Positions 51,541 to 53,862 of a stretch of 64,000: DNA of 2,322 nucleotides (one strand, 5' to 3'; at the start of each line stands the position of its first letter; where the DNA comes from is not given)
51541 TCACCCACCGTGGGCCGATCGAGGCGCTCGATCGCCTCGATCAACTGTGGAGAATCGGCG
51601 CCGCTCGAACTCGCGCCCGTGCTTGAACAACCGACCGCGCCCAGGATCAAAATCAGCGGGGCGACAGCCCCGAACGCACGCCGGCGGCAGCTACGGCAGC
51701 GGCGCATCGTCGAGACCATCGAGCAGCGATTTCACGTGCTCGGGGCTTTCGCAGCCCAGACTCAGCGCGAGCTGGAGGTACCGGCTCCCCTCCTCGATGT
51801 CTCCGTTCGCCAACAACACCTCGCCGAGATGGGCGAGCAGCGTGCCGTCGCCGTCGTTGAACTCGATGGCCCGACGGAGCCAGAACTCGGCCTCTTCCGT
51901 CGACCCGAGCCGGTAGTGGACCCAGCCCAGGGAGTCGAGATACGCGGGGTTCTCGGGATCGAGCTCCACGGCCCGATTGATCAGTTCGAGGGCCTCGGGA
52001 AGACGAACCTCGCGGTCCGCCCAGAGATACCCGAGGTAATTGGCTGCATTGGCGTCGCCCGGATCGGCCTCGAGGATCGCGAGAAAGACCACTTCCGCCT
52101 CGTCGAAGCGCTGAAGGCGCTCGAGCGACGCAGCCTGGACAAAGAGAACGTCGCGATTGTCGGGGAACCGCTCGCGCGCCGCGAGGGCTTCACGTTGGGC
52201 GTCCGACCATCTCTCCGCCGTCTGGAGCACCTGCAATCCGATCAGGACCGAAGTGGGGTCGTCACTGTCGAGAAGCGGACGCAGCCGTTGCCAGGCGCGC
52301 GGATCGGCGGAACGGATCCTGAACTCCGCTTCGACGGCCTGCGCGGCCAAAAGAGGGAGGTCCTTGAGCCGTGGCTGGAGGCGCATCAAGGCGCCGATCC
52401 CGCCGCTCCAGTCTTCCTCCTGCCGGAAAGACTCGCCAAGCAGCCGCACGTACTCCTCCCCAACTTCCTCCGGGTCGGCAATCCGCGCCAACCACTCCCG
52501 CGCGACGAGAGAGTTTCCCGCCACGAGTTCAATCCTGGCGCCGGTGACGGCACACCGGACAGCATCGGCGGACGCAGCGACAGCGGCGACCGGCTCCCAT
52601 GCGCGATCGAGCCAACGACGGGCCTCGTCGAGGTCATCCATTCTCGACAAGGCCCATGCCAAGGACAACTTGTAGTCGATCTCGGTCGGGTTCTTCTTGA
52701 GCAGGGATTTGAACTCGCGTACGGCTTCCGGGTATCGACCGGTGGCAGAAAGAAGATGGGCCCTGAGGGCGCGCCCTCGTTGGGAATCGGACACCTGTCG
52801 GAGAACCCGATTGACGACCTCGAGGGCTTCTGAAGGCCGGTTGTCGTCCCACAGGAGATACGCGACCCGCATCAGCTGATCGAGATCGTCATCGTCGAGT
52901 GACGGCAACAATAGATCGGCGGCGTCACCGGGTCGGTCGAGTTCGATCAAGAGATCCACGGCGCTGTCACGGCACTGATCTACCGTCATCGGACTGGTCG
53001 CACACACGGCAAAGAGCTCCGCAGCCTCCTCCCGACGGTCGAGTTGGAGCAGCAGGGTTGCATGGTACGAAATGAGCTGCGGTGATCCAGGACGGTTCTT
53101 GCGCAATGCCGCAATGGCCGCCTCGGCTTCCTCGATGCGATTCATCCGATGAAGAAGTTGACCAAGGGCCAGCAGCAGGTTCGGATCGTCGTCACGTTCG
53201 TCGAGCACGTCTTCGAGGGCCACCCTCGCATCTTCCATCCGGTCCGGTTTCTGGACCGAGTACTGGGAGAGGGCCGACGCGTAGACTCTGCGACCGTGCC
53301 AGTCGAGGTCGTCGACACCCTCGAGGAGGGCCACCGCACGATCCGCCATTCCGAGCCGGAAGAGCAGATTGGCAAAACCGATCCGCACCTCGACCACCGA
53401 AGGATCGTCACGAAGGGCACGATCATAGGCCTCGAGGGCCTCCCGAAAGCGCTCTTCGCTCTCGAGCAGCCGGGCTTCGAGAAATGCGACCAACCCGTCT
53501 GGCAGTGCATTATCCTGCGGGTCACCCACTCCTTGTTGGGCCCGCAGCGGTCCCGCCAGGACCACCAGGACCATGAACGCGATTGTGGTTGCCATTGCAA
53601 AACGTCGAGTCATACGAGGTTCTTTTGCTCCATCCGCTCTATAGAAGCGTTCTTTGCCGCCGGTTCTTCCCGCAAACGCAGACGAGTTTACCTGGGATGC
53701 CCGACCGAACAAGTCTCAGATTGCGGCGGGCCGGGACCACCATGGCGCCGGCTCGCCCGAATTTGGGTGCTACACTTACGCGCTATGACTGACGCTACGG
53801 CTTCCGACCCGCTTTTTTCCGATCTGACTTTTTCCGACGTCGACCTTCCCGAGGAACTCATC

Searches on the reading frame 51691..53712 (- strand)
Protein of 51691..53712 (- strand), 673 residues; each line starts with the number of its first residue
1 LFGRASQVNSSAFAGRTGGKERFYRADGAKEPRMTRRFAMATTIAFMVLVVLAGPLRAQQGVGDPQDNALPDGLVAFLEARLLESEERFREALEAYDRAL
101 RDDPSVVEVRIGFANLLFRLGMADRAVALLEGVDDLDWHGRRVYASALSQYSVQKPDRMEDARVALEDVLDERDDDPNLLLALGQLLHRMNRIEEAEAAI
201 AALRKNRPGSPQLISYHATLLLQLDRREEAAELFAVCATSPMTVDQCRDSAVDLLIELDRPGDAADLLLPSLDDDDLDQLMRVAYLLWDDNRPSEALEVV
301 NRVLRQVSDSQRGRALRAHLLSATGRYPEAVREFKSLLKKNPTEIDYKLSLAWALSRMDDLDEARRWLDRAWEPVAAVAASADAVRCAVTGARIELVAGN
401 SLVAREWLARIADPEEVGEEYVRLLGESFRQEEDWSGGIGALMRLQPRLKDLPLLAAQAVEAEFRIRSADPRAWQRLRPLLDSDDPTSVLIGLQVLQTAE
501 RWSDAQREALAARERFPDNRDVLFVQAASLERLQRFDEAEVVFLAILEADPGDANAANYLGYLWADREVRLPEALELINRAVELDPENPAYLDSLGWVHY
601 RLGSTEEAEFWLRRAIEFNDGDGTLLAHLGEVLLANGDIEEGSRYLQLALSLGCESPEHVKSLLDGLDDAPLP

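Call 57: search_protein_families(library=pfam, proteins=[window:51691-53712:-], max_evalue=0.00001)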
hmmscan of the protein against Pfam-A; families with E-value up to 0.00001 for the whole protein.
window:51691-53712:- (673 aa): 19 families
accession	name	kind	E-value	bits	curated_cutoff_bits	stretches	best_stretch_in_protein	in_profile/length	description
PF14559.12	TPR_19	-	2.1e-35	121.3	25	3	159-212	7-60/68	Tetratricopeptide repeat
PF13432.12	TPR_16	-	3.1e-31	107.8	32.7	3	532-589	9-65/65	Tetratricopeptide repeat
PF07719.23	TPR_2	-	2.4e-28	96.3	27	0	590-620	2-32/34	Tetratricopeptide repeat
PF13428.12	TPR_14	-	2.8e-27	92.9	23.5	0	80-115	8-43/44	Tetratricopeptide repeat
PF13431.12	TPR_17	-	2.1e-22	77.9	24.4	0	578-609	2-33/34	Tetratricopeptide repeat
PF13181.12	TPR_8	-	7.5e-20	69.8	25.7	0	594-619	6-31/34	Tetratricopeptide repeat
PF13424.12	TPR_12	-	4.7e-19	68.8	30.1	0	74-131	11-69/77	Tetratricopeptide repeat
PF00515.34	TPR_1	-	1.5e-18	66.2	27.8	0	595-619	7-31/34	Tetratricopeptide repeat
PF12895.13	ANAPC3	-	1.7e-16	60.7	27.2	0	572-646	6-79/82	Anaphase-promoting complex, cyclosome, subunit 3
PF13414.12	TPR_11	-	3.6e-15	55.8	26.8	0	570-603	9-42/42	TPR repeat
PF12569.14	NatA_aux_su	-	6e-12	45.7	33.3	0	287-362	14-88/515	N-terminal acetyltransferase A, auxiliary subunit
PF23914.1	TPR_CcmH_CycH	-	2.8e-11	43.9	42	0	81-122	58-99/158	Cytochrome c-type biogenesis protein H TPR domain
PF24575.1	TPR_Slam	-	9.6e-10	39.3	35.2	0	73-119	47-93/104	Surface lipoprotein assembly modifier, N-terminal TPR repeats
PF07721.20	TPR_4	-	2.5e-09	37.3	27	0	349-370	5-26/26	Tetratricopeptide repeat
PF13174.12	TPR_6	-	1.2e-08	35.4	26.3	0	180-210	3-33/33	Tetratricopeptide repeat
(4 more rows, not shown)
